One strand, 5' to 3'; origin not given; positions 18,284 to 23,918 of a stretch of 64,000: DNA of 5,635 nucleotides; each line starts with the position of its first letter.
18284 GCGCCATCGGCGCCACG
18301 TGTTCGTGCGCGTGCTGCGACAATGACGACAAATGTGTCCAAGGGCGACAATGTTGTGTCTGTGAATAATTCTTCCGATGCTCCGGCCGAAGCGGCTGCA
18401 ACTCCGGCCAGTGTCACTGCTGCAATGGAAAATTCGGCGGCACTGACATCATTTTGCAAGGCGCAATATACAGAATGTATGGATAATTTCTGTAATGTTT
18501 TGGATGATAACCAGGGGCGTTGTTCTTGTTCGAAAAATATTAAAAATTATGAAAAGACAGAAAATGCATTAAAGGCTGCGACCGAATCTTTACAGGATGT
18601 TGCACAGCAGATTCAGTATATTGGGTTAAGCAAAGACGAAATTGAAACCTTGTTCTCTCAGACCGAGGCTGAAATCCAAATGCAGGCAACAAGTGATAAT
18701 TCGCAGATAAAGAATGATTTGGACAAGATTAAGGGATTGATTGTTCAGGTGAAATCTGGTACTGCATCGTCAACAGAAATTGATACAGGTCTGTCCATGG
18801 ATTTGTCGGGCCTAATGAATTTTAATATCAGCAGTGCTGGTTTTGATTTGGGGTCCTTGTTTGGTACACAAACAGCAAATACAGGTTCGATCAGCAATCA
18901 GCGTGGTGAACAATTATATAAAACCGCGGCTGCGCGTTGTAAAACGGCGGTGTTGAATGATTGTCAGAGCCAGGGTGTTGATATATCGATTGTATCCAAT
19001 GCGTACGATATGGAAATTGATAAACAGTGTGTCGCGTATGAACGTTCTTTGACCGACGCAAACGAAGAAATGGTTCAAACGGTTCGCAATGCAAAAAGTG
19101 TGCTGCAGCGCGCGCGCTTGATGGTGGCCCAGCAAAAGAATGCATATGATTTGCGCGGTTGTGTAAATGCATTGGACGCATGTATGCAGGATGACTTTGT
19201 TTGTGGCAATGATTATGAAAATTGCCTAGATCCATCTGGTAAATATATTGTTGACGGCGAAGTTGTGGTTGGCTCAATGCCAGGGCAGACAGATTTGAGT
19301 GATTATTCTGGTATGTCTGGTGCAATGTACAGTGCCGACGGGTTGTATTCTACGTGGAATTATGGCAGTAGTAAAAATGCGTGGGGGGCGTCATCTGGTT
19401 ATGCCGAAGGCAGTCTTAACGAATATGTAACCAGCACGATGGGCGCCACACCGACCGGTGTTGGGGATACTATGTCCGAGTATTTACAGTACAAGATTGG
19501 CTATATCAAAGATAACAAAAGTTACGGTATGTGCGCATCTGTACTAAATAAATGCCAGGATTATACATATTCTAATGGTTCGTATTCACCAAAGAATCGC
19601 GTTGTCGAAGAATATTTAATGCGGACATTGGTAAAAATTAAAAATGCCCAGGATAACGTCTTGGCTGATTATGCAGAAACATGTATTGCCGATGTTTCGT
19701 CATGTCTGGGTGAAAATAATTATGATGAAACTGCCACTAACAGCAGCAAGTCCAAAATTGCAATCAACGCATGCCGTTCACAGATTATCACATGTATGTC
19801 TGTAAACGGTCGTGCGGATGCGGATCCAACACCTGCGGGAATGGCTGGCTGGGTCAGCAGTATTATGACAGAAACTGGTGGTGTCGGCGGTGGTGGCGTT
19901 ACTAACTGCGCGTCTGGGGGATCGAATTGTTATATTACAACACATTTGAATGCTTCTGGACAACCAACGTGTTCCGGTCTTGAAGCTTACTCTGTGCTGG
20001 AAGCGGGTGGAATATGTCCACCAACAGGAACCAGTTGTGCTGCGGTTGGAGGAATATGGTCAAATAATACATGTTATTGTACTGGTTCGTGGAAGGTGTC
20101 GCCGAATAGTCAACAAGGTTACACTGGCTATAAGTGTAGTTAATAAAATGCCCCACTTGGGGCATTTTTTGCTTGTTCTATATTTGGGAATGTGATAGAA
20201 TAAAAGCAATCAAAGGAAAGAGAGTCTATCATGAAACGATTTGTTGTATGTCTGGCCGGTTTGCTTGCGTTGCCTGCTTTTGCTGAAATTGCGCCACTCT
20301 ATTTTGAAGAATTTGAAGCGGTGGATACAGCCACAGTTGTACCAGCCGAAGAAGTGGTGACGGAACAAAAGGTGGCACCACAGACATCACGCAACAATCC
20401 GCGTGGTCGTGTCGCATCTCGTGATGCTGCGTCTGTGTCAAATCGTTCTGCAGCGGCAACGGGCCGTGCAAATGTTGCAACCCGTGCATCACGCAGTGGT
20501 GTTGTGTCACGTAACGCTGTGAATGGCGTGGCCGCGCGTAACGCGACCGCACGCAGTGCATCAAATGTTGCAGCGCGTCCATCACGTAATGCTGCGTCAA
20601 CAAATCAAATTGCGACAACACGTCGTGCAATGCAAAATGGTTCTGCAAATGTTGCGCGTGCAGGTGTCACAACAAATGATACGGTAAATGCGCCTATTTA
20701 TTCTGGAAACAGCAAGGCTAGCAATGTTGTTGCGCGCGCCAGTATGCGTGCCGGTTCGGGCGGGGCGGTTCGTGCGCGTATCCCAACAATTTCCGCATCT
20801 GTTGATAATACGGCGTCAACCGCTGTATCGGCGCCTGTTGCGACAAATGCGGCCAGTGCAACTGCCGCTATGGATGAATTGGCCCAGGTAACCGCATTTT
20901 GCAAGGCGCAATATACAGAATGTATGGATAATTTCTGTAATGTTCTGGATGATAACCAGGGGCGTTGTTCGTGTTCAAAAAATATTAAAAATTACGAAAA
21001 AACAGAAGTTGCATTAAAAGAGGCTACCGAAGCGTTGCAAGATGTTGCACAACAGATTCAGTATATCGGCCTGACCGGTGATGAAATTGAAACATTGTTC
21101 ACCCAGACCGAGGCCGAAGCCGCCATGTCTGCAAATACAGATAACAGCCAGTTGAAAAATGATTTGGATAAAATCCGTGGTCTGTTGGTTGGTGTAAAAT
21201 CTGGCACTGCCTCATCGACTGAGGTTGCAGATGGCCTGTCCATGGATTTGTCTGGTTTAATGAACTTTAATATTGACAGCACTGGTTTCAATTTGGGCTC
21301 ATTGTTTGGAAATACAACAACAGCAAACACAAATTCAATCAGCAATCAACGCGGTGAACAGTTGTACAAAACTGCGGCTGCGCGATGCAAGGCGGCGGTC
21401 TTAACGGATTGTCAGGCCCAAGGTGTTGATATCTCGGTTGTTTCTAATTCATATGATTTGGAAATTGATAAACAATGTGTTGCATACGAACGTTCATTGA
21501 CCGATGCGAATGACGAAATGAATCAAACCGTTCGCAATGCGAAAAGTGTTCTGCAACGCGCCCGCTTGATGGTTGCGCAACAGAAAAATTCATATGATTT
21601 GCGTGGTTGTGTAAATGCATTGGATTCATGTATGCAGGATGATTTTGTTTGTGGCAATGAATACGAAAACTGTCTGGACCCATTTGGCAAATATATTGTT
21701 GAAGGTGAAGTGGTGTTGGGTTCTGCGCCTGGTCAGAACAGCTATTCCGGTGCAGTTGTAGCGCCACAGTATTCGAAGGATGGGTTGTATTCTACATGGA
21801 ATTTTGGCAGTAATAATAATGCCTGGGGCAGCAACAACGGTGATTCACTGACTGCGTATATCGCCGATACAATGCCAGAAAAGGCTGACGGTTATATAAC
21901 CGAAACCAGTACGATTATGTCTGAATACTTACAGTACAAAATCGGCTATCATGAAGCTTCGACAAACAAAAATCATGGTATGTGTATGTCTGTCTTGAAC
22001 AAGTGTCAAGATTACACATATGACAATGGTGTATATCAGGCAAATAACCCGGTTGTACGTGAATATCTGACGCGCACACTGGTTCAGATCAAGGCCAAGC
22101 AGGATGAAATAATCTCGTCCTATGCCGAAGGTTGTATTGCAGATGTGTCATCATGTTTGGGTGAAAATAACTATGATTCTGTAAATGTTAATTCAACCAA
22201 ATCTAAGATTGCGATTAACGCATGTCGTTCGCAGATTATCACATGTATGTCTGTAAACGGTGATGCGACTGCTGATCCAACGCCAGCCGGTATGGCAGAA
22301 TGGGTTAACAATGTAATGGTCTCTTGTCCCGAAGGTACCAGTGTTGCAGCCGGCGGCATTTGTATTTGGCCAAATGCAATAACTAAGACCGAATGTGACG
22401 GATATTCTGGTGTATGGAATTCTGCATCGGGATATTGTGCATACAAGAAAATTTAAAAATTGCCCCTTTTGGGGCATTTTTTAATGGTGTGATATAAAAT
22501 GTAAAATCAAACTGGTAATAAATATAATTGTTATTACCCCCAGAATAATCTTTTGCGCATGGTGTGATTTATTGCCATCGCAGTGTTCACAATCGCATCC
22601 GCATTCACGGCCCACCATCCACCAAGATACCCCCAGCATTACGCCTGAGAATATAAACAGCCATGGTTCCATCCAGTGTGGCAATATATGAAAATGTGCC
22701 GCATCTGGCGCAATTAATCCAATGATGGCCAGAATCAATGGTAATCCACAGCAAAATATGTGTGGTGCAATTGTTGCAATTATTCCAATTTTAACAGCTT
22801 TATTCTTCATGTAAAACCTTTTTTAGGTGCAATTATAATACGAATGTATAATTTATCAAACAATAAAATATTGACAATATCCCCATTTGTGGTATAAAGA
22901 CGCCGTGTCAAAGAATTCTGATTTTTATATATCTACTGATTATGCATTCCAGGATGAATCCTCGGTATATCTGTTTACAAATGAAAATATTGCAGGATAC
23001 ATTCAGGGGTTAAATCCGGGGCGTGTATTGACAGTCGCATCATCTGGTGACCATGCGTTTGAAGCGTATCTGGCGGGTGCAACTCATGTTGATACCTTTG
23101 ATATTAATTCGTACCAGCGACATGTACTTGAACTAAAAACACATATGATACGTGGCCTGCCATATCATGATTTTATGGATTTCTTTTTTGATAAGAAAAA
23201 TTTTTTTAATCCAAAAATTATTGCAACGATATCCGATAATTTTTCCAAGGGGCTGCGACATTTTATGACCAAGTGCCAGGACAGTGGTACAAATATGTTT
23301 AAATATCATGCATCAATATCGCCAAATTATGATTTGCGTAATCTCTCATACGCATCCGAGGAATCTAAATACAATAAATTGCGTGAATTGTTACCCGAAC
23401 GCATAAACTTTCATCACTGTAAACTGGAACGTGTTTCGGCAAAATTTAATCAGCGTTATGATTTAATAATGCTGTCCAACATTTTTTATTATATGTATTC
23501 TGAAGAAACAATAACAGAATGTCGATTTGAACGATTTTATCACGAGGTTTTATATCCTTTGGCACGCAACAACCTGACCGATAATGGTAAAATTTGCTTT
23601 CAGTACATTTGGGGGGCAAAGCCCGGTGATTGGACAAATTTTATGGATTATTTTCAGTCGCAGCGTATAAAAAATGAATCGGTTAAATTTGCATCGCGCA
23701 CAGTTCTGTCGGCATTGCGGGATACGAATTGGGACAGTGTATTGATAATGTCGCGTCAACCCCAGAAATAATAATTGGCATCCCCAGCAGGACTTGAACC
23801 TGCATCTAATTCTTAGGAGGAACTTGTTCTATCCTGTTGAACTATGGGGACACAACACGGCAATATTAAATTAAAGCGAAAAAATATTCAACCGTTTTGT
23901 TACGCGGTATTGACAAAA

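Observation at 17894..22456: Tandem pair of paralogous secreted Cys-rich proteins with GC-rich Arg/Ala/Ser low-complexity N-termini and divergent tips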

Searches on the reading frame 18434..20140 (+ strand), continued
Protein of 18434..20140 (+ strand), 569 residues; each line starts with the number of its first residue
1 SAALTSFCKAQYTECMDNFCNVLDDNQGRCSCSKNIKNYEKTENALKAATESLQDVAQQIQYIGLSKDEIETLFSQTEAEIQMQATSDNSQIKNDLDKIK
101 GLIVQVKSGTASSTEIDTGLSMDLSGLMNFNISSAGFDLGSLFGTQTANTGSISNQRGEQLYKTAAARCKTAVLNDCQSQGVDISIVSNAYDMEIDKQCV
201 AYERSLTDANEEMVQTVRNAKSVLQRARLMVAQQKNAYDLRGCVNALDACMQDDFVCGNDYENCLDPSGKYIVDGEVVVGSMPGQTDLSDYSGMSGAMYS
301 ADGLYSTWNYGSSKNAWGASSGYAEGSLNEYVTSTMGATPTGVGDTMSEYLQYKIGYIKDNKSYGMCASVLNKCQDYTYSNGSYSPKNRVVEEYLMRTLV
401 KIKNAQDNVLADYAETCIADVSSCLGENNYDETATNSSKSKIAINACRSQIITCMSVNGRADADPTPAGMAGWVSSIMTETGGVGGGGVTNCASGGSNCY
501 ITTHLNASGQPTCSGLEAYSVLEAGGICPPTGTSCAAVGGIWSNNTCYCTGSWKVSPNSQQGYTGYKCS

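Call 72: search_protein_families(library=pfam, proteins=[P0140, P0142, P0171, P0220, P0224, P0231], max_evalue=0.01)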
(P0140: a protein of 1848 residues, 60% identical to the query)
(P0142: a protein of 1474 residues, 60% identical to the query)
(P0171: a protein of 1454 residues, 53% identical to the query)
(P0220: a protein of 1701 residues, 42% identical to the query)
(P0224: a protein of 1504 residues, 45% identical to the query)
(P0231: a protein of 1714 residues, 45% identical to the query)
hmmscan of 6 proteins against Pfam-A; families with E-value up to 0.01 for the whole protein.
P0140 (1848 aa): 0 families

P0142 (1474 aa): 1 family
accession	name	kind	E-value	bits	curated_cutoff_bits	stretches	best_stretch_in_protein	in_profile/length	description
PF13093.11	FTA4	-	0.0042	17.4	24.8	1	314-391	120-197/199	Kinetochore complex Fta4 of Sim4 subunit, or CENP-50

P0171 (1454 aa): 2 families
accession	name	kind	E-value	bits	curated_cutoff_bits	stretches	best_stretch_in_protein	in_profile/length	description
PF09479.16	Flg_new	-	1.4e-09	38.3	27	1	1359-1403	3-45/65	Listeria-Bacteroides repeat domain (List_Bact_rpt)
PF07699.19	Ephrin_rec_like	-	0.0014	18.8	23.1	1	824-863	6-44/48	Tyrosine-protein kinase ephrin type A/B receptor-like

P0220 (1701 aa): 1 family
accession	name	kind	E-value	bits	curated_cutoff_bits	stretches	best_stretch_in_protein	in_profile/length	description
PF09479.16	Flg_new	-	2e-11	44.3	27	2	1074-1108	30-65/65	Listeria-Bacteroides repeat domain (List_Bact_rpt)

P0224 (1504 aa): 1 family
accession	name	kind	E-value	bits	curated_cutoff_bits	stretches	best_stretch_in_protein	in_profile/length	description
PF09479.16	Flg_new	-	2.7e-07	31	27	1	738-785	1-45/65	Listeria-Bacteroides repeat domain (List_Bact_rpt)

P0231 (1714 aa): 1 family
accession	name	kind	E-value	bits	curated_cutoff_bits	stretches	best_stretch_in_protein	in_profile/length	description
PF09479.16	Flg_new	-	8e-21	74.4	27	2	876-926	1-45/65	Listeria-Bacteroides repeat domain (List_Bact_rpt)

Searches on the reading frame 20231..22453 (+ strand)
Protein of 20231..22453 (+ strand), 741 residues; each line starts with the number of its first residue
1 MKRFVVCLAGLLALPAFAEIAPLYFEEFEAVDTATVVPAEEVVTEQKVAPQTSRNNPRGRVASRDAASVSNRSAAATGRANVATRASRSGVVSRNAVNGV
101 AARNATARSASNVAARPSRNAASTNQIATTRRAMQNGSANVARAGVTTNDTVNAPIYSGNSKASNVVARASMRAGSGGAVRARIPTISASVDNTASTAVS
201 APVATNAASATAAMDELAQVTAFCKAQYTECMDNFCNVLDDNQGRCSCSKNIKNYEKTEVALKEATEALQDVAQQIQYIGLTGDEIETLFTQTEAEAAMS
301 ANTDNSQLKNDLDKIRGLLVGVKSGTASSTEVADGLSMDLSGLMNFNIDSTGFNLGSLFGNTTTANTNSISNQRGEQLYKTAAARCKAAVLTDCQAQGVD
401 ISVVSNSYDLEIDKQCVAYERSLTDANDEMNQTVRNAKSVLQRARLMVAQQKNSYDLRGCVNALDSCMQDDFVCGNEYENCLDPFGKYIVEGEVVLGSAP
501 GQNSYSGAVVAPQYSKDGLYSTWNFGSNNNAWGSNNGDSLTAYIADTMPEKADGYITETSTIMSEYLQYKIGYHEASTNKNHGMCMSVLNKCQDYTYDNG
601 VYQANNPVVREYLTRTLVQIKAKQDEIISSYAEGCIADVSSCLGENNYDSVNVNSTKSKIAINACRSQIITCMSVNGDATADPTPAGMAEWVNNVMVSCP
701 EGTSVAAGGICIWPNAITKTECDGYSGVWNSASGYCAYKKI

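Call 4: search_protein_families(library=pfam, proteins=[window:20231-22453:+], max_evalue=1)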
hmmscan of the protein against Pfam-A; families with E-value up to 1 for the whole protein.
window:20231-22453:+ (741 aa): 2 families
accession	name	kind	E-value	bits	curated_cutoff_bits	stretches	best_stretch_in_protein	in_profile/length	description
PF13093.11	FTA4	-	0.027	14.7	24.8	1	250-323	123-197/199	Kinetochore complex Fta4 of Sim4 subunit, or CENP-50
PF07216.17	LcrG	-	0.17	12.3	24.1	1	255-302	9-56/91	LcrG protein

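Call 5: search_protein_families(library=ncbifam, proteins=[window:20231-22453:+], max_evalue=1)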
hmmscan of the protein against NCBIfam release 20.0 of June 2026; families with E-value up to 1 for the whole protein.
window:20231-22453:+ (741 aa): 1 family
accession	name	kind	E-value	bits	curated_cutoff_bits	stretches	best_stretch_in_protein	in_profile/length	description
TIGR02573.1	LcrG_PcrG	equivalog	0.13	12.3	90.8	1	253-302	6-55/90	LcrG family type III secretion system chaperone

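Call 64: predict_structure(alignment_id=A2)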
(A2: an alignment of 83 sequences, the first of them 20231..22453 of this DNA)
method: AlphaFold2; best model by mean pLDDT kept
length: 741 residues; sequences in the alignment: 83
mean_pLDDT: 71.5   pTM: 0.57
mean pLDDT of the five models: 71.5, 70.7, 70.3, 70.1, 67.7
residues with pLDDT >= 90: 308; 70-90: 120; 50-70: 84; < 50: 229
segments of 3 or more residues with pLDDT < 50: 14-38, 40-205, 325-348, 350-355, 360-364
pLDDT, mean of each block of 10 residues (from residue 1): 61 49 43 42 38 37 35 35 36 36 35 37 34 34 33 38 39 36 38 43 57 89 96 90 90 92 93 84 76 64 81 80 49 43 47 49 53 85 94 94 94 94 94 91 87 93 97 96 97 95 63 78 93 89 96 92 97 93 95 95 96 98 96 96 96 94 96 81 84 80 61 66 72 63 35
secondary structure, 60 per line:
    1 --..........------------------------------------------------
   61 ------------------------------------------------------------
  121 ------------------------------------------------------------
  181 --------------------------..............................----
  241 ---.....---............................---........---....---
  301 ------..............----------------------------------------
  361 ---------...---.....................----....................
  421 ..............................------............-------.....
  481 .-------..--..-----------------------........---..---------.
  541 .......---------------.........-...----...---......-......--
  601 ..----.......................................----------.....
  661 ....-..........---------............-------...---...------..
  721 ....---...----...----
elements in order (helices of 4 or more, strands of 3 or more residues): H3-12 H207-236 H244-248 H252-279 H283-290 H294-297 H307-320 H376-396 H401-450 H457-468 H476-481 H518-523 H540-547 H563-571 E573-575 E580-582 H586-591 H593-596 H607-645 H656-664 H666-675 H685-696 E704-706 E710-712 H719-724 E728-730 E735-737
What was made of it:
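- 20285..20878 (+): Gene 2 Arg-rich disordered segment (residues 19-216). An acidic head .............. is followed by a stretch with 20 R and 1 K (pI 12). AlphaFold on the full-length protein gives pLDDT below 50 and no secondary structure for residues 14-205 (call 64).
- On Uncharacterised Enterousia/Rs-D84 family A (defined here): AlphaFold pLDDT is below 50 (call 64).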

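Call 69: search_protein_families(library=phrogs, proteins=[window:20231-22453:+], max_evalue=0.01)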
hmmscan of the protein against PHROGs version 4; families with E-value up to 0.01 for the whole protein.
window:20231-22453:+ (741 aa): 0 families

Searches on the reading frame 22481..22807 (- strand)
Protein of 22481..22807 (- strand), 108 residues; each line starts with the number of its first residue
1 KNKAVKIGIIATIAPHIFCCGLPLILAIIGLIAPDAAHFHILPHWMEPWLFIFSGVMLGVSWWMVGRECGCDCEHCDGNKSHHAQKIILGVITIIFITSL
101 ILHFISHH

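Call 4: search_protein_families(library=pfam, proteins=[window:22481-22807:-], max_evalue=1)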
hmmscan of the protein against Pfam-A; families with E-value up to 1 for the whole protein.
window:22481-22807:- (108 aa): 4 families
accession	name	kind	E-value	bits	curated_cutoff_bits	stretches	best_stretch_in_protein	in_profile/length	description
PF02411.20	MerT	-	0.015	15.7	32.9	1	3-97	9-103/116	MerT mercuric transport protein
PF12669.12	FeoB_associated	-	0.084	13.6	27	1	66-81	27-40/44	FeoB-associated Cys-rich membrane protein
PF14143.11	YrhC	-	0.15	12.6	27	0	79-107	34-62/72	YrhC-like protein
PF03203.19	MerC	-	0.25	12.4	27.6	1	6-63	2-59/108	MerC mercury resistance protein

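Call 5: search_protein_families(library=ncbifam, proteins=[window:22481-22807:-], max_evalue=1)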
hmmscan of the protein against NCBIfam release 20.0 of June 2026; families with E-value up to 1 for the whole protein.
window:22481-22807:- (108 aa): 2 families
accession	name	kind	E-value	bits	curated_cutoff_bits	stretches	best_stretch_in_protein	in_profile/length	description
NF033560.1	merT_RC607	exception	0.22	11.9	130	1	17-69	17-69/97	mercuric transport protein MerT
NF040945.1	CCC_membrane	equivalog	0.29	11.5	65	1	8-33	9-33/99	CCC motif membrane protein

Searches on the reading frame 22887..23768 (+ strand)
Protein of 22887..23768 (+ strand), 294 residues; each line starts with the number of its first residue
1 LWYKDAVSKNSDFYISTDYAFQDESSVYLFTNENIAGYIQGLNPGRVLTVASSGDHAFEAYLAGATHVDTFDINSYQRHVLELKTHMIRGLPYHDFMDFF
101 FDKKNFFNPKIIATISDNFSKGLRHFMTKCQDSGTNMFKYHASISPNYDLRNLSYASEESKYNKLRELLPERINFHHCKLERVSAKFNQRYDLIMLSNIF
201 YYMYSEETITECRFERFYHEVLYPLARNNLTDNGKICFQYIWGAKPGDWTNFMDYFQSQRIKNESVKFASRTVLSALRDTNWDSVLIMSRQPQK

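Call 4: search_protein_families(library=pfam, proteins=[window:22887-23768:+], max_evalue=1)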
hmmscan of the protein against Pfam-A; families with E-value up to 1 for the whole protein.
window:22887-23768:+ (294 aa): 2 families
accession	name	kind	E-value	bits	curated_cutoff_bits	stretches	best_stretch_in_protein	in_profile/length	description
PF11899.13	DUF3419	-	2.2e-14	53.8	28.2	2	21-119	6-107/385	Protein of unknown function (DUF3419)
PF05401.17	NodS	-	0.25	11.6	24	1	172-209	90-125/201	Nodulation protein S (NodS)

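Call 5: search_protein_families(library=ncbifam, proteins=[window:22887-23768:+], max_evalue=1)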
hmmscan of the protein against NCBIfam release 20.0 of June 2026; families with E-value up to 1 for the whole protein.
window:22887-23768:+ (294 aa): 1 family
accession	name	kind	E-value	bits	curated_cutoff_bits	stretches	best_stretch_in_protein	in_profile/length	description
NF047853.1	tRm6a37MtseTrmN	equivalog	0.042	13.6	350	1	157-238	81-166/244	tRNA(1)(Val) (adenine(37)-N(6))-methyltransferase TrmN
